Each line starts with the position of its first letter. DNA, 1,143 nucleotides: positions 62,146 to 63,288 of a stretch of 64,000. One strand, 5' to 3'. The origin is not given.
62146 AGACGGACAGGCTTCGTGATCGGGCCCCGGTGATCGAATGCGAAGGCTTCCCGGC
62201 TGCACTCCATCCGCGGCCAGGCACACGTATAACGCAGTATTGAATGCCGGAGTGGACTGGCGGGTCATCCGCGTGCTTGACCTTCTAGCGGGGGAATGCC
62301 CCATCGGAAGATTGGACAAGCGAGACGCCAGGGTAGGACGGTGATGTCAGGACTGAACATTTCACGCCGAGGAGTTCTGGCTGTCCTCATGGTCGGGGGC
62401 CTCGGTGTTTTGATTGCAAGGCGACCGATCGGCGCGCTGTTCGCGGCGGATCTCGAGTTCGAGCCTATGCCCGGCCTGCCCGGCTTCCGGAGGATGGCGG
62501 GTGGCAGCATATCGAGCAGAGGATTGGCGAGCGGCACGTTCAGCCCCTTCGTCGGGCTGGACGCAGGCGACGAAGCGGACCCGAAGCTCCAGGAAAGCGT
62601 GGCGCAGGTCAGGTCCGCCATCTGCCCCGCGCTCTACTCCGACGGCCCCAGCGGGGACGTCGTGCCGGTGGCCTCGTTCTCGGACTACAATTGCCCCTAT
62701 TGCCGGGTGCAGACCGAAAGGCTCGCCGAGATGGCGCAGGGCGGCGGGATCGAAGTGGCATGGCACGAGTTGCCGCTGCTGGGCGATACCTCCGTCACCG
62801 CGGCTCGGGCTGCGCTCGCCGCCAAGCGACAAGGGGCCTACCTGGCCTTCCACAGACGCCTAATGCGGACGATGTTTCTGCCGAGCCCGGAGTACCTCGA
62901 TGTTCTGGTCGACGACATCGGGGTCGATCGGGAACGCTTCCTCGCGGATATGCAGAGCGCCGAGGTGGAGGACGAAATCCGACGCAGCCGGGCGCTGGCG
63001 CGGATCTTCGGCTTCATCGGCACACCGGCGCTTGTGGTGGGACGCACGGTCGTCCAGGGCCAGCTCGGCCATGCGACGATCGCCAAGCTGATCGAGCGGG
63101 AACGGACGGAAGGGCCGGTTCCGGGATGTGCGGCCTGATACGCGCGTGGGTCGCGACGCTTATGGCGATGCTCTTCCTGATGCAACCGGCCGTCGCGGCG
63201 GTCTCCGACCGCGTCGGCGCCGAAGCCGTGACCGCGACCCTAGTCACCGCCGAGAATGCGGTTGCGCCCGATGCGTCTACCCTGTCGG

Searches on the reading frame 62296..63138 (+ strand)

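Call 94: search_protein_families(library=pfam, proteins=[window:62296-63138:+], max_evalue=0.001)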
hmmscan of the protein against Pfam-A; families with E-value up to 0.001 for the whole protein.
window:62296-63138:+ (280 aa): 2 families
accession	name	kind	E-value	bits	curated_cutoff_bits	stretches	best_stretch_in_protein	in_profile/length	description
PF01323.26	DSBA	-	2e-18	67.3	25.6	1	125-265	2-189/191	DSBA-like thioredoxin domain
PF13462.12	Thioredoxin_4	-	7.1e-08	33.3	23.2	1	124-267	16-164/165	Thioredoxin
